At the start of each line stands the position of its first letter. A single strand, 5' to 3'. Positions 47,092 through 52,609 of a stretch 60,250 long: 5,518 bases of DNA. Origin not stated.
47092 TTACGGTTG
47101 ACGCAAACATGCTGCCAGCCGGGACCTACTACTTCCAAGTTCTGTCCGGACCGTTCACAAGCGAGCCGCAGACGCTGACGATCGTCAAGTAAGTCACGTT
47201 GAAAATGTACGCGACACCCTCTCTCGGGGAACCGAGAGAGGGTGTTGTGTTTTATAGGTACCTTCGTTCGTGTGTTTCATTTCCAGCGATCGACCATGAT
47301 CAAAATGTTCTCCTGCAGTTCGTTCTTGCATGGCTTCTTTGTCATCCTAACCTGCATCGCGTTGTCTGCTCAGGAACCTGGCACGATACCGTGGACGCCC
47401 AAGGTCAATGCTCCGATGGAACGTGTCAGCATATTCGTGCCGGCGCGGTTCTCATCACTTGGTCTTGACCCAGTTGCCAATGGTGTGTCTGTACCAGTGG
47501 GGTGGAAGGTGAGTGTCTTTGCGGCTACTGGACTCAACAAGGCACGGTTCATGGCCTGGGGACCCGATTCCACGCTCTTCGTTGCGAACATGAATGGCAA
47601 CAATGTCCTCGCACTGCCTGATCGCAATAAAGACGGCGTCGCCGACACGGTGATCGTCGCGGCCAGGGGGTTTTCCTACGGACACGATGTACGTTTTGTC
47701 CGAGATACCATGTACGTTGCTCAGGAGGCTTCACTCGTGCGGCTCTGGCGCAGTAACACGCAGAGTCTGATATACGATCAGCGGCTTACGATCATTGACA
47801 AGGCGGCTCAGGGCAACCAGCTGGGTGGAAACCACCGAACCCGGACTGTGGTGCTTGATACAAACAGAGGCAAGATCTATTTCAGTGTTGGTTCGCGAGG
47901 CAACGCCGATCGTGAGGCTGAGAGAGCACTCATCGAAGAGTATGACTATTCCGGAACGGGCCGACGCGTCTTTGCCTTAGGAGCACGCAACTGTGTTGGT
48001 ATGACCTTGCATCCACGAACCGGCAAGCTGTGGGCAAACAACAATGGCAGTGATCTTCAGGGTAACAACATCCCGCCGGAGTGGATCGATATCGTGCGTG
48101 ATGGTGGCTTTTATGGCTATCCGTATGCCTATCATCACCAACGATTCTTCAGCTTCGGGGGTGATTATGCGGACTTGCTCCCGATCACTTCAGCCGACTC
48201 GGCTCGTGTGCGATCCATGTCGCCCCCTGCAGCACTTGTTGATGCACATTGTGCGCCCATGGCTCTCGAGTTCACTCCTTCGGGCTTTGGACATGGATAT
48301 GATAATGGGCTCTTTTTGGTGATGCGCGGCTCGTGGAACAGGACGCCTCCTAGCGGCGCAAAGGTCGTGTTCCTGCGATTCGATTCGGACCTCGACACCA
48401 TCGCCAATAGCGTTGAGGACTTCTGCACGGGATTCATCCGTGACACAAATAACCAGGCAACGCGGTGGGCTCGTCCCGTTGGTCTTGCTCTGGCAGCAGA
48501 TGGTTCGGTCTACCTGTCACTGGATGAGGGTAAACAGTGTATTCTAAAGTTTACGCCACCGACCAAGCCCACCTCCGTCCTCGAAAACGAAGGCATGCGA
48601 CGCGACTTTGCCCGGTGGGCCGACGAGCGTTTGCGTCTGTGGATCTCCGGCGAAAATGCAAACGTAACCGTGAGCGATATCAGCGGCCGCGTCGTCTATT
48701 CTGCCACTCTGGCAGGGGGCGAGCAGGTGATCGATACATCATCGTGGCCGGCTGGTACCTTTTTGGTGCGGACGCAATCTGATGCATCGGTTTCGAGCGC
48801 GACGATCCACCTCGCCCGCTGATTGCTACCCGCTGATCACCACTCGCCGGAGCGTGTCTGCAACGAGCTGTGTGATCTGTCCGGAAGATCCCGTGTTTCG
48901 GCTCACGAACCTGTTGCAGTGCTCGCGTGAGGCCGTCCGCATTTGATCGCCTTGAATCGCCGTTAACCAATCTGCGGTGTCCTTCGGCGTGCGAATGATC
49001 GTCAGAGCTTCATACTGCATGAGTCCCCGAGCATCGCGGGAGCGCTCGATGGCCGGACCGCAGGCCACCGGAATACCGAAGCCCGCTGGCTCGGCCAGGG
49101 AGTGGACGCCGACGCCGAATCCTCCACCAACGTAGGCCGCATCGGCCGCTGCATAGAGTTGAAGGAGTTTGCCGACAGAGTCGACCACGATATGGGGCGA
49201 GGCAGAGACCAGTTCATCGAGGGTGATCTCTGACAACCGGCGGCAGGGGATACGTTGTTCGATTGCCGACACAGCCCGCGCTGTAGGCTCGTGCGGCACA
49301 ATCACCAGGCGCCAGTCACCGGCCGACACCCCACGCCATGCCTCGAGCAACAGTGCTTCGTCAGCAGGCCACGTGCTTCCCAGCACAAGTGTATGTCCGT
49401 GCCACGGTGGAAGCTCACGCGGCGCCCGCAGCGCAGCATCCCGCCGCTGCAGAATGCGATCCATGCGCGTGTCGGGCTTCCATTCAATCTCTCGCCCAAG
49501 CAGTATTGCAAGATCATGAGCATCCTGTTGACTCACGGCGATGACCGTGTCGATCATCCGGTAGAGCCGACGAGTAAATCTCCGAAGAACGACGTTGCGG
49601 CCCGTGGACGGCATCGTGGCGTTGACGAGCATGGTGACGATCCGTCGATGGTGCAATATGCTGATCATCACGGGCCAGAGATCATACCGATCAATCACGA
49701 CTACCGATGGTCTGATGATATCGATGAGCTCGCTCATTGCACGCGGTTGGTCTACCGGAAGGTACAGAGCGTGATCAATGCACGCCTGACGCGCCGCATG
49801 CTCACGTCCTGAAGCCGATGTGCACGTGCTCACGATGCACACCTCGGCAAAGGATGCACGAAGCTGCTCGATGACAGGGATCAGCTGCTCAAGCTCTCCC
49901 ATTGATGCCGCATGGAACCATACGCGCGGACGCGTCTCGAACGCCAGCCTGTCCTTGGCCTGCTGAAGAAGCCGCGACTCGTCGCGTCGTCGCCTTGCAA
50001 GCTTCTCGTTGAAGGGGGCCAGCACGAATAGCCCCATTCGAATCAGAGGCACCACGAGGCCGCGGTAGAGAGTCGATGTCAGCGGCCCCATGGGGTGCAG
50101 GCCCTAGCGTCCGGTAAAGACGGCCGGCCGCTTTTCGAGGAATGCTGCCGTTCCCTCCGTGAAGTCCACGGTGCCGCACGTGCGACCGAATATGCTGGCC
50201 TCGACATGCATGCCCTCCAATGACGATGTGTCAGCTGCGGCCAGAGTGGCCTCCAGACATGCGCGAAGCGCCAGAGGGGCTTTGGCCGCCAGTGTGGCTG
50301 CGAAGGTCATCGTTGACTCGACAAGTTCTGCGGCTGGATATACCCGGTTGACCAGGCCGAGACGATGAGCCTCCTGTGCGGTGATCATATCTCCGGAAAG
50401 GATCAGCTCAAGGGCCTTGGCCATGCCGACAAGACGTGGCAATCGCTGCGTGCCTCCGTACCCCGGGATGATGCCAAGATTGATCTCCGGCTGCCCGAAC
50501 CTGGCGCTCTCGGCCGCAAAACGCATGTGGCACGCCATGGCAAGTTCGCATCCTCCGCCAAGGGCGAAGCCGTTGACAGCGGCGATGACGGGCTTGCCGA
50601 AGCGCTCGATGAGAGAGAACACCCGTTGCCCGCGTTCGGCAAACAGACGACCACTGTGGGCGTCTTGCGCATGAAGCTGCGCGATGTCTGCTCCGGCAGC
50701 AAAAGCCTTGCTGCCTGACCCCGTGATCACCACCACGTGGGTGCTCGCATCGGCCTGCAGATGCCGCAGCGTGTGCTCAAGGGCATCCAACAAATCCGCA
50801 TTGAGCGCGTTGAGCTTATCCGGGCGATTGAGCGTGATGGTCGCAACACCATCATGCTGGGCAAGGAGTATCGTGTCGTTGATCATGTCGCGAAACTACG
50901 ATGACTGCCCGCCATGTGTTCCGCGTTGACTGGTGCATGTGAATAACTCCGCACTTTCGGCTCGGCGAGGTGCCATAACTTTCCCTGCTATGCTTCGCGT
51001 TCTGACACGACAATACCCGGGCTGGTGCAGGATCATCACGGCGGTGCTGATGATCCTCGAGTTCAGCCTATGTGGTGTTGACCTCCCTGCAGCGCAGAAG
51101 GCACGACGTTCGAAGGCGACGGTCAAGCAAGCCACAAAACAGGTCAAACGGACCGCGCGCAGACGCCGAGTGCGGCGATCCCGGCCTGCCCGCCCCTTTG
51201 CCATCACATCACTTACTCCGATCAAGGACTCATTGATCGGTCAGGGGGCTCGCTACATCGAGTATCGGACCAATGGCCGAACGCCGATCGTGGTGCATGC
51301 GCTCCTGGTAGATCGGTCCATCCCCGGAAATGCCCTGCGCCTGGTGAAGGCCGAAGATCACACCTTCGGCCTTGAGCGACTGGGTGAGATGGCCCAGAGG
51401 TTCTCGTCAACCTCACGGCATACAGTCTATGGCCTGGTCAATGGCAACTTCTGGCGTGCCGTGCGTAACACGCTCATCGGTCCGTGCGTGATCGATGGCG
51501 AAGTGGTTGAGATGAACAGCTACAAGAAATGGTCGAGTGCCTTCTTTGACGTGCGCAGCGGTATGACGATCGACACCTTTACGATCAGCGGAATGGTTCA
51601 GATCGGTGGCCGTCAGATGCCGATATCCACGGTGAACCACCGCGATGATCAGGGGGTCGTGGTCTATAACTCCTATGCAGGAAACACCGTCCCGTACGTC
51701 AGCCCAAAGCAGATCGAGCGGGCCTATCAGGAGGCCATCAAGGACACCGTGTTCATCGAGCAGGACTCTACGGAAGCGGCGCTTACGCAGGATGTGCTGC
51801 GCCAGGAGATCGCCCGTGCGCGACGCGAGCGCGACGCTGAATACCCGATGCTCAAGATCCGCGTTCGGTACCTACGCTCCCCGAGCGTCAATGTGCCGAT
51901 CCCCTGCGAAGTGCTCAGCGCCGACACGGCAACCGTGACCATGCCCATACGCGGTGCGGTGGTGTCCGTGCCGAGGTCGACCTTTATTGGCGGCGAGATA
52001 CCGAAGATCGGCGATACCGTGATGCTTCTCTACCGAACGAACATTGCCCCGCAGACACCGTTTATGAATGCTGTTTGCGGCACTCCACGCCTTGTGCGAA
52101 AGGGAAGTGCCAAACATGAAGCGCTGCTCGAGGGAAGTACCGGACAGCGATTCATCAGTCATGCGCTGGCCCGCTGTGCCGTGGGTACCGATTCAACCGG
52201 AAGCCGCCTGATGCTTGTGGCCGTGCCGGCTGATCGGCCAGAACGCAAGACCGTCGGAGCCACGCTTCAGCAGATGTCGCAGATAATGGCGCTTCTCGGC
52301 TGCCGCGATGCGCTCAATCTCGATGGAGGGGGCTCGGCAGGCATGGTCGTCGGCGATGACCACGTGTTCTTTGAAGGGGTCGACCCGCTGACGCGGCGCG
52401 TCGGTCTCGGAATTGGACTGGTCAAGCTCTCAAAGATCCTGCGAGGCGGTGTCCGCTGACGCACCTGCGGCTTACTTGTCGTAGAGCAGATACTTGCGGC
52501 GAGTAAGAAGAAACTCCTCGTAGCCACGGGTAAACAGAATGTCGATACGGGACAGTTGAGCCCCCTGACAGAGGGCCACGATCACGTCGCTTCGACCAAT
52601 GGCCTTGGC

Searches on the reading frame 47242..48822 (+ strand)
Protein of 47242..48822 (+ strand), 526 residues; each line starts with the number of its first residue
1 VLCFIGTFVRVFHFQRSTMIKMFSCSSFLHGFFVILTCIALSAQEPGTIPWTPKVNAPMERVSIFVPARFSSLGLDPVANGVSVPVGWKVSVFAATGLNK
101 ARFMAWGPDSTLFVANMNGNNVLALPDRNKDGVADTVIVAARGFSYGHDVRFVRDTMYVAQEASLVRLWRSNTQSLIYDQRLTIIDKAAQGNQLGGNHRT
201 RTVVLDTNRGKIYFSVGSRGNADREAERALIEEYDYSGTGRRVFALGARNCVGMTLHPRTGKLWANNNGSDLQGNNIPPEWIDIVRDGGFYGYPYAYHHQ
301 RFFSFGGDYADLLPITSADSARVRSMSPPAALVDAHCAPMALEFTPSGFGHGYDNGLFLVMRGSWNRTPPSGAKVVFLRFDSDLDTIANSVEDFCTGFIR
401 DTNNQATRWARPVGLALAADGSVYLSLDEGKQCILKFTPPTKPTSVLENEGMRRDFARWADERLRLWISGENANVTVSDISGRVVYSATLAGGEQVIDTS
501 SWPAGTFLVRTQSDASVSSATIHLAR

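Call 19: search_protein_families(library=pfam, proteins=[window:47242-48822:+], max_evalue=0.001)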
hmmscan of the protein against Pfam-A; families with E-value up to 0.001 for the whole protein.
window:47242-48822:+ (526 aa): 3 families
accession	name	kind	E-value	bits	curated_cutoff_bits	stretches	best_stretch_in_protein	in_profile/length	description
PF07995.17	GSDH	-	7.2e-09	35.8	25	1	238-301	170-227/332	Glucose / Sorbosone dehydrogenase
PF23500.1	DUF7133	-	1.4e-08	34.9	27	1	82-270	9-208/385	Domain of unknown function (DUF7133)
PF18962.6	Por_Secre_tail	-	0.00031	21.4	27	1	470-516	19-67/75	Secretion system C-terminal sorting domain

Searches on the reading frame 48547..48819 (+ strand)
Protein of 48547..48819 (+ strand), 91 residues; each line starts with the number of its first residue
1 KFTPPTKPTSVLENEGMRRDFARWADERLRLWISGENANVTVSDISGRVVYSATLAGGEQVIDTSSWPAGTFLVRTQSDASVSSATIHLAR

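Call 75: search_protein_families(library=pfam, proteins=[window:48547-48819:+], max_evalue=10)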
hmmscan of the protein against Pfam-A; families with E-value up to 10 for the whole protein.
seq(91 aa): 3 families
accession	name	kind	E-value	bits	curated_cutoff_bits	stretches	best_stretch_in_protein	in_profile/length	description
PF18962.6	Por_Secre_tail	-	2.5e-05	24.9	27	1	35-81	19-67/75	Secretion system C-terminal sorting domain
PF16967.11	TcfC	-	0.00058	19.8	29.4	1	47-75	21-49/68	E-set like domain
PF11589.14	DUF3244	-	0.004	17.6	25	1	35-78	39-85/96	Domain of unknown function (DUF3244)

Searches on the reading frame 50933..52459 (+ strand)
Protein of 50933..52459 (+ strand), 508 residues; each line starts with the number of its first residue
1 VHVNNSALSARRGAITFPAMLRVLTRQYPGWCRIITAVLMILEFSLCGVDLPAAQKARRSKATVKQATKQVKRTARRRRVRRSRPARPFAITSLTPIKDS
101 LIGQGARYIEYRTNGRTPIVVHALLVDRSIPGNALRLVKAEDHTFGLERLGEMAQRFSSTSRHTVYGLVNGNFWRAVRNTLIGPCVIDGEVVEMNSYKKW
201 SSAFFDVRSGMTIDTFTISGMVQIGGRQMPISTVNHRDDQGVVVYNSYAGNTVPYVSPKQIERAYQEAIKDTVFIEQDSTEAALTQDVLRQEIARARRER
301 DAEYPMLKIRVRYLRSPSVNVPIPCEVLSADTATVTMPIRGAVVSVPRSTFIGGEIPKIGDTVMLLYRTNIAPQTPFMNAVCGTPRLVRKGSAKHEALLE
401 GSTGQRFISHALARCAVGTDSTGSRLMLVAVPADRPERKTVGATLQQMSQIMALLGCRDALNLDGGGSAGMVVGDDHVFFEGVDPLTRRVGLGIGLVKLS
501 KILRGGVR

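Call 58: search_protein_families(library=pfam, proteins=[window:50933-52459:+], max_evalue=0.00001)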
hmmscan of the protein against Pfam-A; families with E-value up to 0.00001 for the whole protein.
window:50933-52459:+ (508 aa): 1 family
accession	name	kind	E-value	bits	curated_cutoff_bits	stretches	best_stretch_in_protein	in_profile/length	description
PF09992.14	NAGPA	-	5.3e-21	76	25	1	365-495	50-167/169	Phosphodiester glycosidase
